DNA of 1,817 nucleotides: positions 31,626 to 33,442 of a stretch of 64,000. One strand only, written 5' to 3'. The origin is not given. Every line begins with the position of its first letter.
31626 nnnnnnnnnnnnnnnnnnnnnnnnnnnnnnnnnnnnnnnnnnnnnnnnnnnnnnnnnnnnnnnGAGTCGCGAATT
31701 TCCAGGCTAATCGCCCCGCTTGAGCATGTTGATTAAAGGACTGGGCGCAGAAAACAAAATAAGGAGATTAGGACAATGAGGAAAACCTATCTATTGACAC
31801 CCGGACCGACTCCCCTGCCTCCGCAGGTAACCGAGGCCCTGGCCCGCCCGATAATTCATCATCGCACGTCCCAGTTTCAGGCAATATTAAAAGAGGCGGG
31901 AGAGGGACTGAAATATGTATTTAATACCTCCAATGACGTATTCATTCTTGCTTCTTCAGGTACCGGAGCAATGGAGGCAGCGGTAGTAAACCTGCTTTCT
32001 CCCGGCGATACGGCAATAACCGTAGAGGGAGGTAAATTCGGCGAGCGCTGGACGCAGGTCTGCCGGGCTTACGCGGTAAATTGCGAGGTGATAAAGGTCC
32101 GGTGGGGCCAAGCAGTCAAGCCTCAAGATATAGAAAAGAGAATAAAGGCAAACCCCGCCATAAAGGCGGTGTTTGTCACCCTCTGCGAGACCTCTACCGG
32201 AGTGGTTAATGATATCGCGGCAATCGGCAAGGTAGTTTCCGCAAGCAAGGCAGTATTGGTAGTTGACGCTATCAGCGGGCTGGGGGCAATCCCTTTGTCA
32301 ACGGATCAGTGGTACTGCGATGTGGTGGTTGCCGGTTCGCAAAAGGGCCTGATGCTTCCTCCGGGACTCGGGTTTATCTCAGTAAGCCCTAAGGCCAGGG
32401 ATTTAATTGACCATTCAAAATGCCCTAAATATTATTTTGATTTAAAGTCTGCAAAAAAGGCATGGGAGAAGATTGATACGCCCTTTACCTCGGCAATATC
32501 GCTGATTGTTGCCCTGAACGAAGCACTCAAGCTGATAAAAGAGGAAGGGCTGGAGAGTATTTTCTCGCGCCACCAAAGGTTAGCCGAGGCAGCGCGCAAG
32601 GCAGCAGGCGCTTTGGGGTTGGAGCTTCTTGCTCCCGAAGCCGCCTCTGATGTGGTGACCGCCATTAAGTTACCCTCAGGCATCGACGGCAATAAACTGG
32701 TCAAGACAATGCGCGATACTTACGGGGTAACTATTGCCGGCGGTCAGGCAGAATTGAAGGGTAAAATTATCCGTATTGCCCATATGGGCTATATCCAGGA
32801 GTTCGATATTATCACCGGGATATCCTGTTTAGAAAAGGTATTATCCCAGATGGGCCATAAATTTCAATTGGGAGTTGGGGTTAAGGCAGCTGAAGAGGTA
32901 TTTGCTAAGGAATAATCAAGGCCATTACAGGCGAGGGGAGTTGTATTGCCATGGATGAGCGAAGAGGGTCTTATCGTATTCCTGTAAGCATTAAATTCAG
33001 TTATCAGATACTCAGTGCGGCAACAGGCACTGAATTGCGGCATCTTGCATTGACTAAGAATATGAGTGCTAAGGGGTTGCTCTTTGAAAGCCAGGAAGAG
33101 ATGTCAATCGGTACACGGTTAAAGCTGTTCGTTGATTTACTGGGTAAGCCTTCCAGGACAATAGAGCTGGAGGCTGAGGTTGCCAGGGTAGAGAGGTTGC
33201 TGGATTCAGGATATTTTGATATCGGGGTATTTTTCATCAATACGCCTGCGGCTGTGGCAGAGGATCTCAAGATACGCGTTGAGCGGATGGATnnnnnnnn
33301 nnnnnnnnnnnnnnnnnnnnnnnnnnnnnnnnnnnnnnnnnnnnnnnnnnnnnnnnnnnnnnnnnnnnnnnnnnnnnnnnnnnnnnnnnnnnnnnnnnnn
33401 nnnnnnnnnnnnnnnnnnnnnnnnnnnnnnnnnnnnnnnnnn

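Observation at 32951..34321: PilZ::PilT fusion - a c-di-GMP receptor domain welded to a pilus-retraction-type ATPase, orphaned between serine-biosynthesis genes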

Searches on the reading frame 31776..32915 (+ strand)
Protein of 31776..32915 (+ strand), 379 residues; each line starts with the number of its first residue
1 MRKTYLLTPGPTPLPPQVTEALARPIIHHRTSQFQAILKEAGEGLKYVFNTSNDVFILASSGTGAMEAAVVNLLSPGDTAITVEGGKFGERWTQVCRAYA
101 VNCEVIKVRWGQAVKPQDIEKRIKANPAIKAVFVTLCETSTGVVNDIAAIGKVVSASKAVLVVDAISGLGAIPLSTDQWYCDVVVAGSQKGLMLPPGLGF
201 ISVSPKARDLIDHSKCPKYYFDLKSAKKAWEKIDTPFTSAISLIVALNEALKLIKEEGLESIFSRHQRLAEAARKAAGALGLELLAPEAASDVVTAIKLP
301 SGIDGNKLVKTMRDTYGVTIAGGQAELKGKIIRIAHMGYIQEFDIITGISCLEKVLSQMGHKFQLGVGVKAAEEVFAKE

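Call 3: search_protein_families(library=pfam, proteins=[window:31776-32915:+], max_evalue=0.1)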
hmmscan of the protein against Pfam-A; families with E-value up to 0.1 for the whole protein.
window:31776-32915:+ (379 aa): 4 families
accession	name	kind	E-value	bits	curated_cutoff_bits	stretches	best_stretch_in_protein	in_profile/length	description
PF00266.25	Aminotran_5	-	5.4e-35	121.5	21.5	1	5-325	2-340/371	Aminotransferase class-V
PF01053.26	Cys_Met_Meta_PP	-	2.8e-08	33.2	27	1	57-187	71-195/381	Cys/Met metabolism PLP-dependent enzyme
PF00155.27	Aminotran_1_2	-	3.4e-07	30.2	19.7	1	47-334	59-344/361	Aminotransferase class I and II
PF09349.15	OHCU_decarbox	-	0.0082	17.1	24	1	227-275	24-69/155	OHCU decarboxylase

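Call 82: search_protein_families(library=ncbifam, proteins=[window:31776-32915:+], max_evalue=1e-10)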
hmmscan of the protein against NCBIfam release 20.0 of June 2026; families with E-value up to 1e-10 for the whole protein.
window:31776-32915:+ (379 aa): 9 families
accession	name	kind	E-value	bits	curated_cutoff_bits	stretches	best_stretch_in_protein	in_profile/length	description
NF045640.1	AspGlyoxATaseBhcA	equivalog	1.2e-104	350.4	650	1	5-378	6-386/395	L-aspartate--glyoxylate aminotransferase BhcA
NF046070.1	PyrdoxPyrvTramin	equivalog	3.3e-67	226.9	600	1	4-359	6-367/369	pyridoxamine--pyruvate transaminase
TIGR03301.1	PhnW-AepZ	equivalog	2.3e-59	201.6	360.8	1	5-355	1-354/355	2-aminoethylphosphonate aminotransferase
NF010006.0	PRK13479.1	equivalog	7.8e-39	133.8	296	1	2-360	4-365/369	2-aminoethylphosphonate--pyruvate transaminase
TIGR02326.1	transamin_PhnW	equivalog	1.8e-37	129.3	400.8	1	3-356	3-360/363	2-aminoethylphosphonate--pyruvate transaminase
TIGR01977.1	am_tr_V_EF2568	hypoth_equivalog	2e-13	50.1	377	1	31-317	39-328/376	cysteine desulfurase family protein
NF003764.0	PRK05355.1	equivalog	1.1e-12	47.5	253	1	27-268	39-266/357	3-phosphoserine/phosphohydroxythreonine transaminase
TIGR01979.1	sufS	subfamily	7.8e-12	44.7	475.1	1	92-324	125-359/403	SufS family cysteine desulfurase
TIGR01364.1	serC_1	equivalog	4.4e-11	42.3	443.6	1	27-259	36-258/358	phosphoserine transaminase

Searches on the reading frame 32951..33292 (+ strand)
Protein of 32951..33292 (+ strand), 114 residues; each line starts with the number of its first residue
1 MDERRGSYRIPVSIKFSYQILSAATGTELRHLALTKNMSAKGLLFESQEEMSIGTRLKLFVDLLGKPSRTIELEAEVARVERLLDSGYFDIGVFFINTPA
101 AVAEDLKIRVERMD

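Call 64: search_solved_structures(query=A4, max_evalue=1, show_alignments=2)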
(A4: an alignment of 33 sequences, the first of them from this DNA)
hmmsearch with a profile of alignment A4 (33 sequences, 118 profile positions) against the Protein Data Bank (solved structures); distinct sequences matched with E-value up to 1: 19.
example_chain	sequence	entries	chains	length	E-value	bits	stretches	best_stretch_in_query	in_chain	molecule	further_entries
5vx6_A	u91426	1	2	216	3.8e-08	36.2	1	9-113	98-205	Uncharacterized protein YpfA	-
3dsg_A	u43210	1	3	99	0.041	16.8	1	45-105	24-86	Type IV fimbriae assembly protein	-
4i86_A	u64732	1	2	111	0.044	16.7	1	8-84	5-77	Cellulose synthase 1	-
5ejl_A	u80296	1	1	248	0.047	16.6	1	6-112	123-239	Klebsiella pneumoniae genome assembly NOVST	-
8u0i_A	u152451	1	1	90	0.061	16.2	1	7-86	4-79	PilZ domain-containing protein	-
4f48_B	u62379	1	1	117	0.062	16.2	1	45-104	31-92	Type IV fimbriae assembly protein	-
7lkq_B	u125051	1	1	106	0.2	14.5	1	46-105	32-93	Type IV fimbriae assembly protein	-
3cnr_A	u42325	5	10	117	0.26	14.2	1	46-104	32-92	Type IV fimbriae assembly protein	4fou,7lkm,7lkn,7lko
4rt0_A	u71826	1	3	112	0.43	13.5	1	9-53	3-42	Alginate biosynthesis protein Alg44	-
4xrn_A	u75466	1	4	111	0.43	13.5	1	9-57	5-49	Alginate biosynthesis protein Alg44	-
4qts_C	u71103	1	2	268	0.47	13.4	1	71-117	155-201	CRISPR type III-associated RAMP protein Csm3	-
4rt1_A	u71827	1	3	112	0.52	13.2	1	9-53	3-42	Alginate biosynthesis protein Alg44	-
5y6m_A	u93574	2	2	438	0.93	12.4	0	27-63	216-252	Helicase domain from Genome polyprotein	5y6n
7v2z_A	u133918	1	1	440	0.94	12.4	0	27-63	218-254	Core protein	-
5gjc_A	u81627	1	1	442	0.95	12.4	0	27-63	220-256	NS3 helicase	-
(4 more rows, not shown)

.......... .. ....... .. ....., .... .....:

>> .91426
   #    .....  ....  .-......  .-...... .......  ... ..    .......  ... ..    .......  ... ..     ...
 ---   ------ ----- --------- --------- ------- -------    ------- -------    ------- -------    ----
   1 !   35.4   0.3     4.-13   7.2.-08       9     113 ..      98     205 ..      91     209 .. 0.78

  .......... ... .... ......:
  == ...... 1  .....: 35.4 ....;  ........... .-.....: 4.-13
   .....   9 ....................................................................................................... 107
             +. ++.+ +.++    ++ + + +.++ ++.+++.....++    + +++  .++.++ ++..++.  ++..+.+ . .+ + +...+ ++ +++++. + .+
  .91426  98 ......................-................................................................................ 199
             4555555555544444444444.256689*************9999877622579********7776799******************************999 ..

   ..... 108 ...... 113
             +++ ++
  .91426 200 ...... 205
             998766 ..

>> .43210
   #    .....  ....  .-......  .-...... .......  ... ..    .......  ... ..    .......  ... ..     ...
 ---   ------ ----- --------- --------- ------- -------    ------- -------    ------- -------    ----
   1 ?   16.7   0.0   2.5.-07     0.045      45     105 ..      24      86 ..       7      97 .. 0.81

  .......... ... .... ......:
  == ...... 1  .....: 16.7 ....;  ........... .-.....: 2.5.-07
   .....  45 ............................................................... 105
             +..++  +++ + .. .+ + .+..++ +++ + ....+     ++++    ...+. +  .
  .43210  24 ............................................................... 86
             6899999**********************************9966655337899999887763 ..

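Call 68: predict_structure(alignment_id=A4)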
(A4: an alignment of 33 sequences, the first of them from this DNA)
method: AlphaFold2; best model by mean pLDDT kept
length: 114 residues; sequences in the alignment: 33
mean_pLDDT: 86.9   pTM: 0.77
mean pLDDT of the five models: 86.9, 85.7, 83.3, 81.9, 81.2
residues with pLDDT >= 90: 65; 70-90: 35; 50-70: 13; < 50: 1
segments of 3 or more residues with pLDDT < 50: none
pLDDT, mean of each block of 10 residues (from residue 1): 60 91 72 93 94 95 82 95 94 94 88 79
secondary structure, 60 per line:
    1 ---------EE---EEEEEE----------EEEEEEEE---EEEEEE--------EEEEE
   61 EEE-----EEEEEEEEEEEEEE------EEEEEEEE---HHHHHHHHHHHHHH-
elements in order: E15-20 E31-38 E42-47 E56-63 E69-82 E89-96 H100-113

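Call 71: fold_search(model_id=the predicted structure, library=pdb)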
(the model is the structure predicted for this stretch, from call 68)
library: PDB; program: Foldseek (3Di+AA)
matches with E <= 10: 752; with E <= 0.001: 31
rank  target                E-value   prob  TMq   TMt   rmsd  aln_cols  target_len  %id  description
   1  5vx6_A                2.0e-06  1.00  0.79  0.45   2.3       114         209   21  Structure of Bacillus subtilis Inhibitor of motility (MotI/DgrA) (released 2017-11-22)
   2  5vx6_B                2.9e-06  1.00  0.75  0.43   2.7       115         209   22  Structure of Bacillus subtilis Inhibitor of motility (MotI/DgrA) (released 2017-11-22)
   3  4xrn_C                2.9e-05  1.00  0.75  0.79   2.9       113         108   18  Pilz domain with c-di-gmp of a protein from Pseudomonas aeruginosa (released 2016-02-03)
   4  4rt0_A                3.1e-05  1.00  0.70  0.73   3.3       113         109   18  Structure of the Alg44 PilZ domain from Pseudomonas aeruginosa PAO1 in complex with c-di-GMP (released 2015-04-08)
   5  4rt0_B                3.6e-05  1.00  0.68  0.72   3.1       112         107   20  Structure of the Alg44 PilZ domain from Pseudomonas aeruginosa PAO1 in complex with c-di-GMP (released 2015-04-08)
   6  4rt1_A                4.3e-05  1.00  0.72  0.75   3.4       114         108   18  Structure of the Alg44 PilZ domain (R95A mutant) from Pseudomonas aeruginosa PAO1 in complex with c-di-GMP (released 2015-04-08)
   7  4rt0_C                5.0e-05  1.00  0.69  0.73   3.2       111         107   19  Structure of the Alg44 PilZ domain from Pseudomonas aeruginosa PAO1 in complex with c-di-GMP (released 2015-04-08)
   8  4xrn_B                5.0e-05  1.00  0.67  0.73   3.4       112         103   18  Pilz domain with c-di-gmp of a protein from Pseudomonas aeruginosa (released 2016-02-03)
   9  8u0i                  6.5e-05  1.00  0.62  0.81   2.6        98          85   19  Crystal structure of PA0012 complexed with cyclic-di-GMP from Pseudomonas aeruginosa (released 2024-09-04)
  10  5y6g                  7.3e-05  1.00  0.68  0.60   4.0       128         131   16  PilZ domain with c-di-GMP of YcgR from Escherichia coli (released 2018-07-18)
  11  5ej1_A                7.7e-05  1.00  0.69  0.13   3.1       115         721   15  Pre-translocation state of bacterial cellulose synthase (released 2016-03-30)
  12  4p00_A                7.7e-05  1.00  0.67  0.12   3.4       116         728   17  Bacterial Cellulose Synthase in complex with cyclic-di-GMP and UDP (released 2014-04-09)
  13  4xrn_A                8.1e-05  1.00  0.66  0.71   3.4       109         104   18  Pilz domain with c-di-gmp of a protein from Pseudomonas aeruginosa (released 2016-02-03)
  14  4rt1_B                9.5e-05  1.00  0.74  0.78   2.9       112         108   19  Structure of the Alg44 PilZ domain (R95A mutant) from Pseudomonas aeruginosa PAO1 in complex with c-di-GMP (released 2015-04-08)
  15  4xrn_D                1.3e-04  1.00  0.73  0.78   3.1       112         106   19  Pilz domain with c-di-gmp of a protein from Pseudomonas aeruginosa (released 2016-02-03)
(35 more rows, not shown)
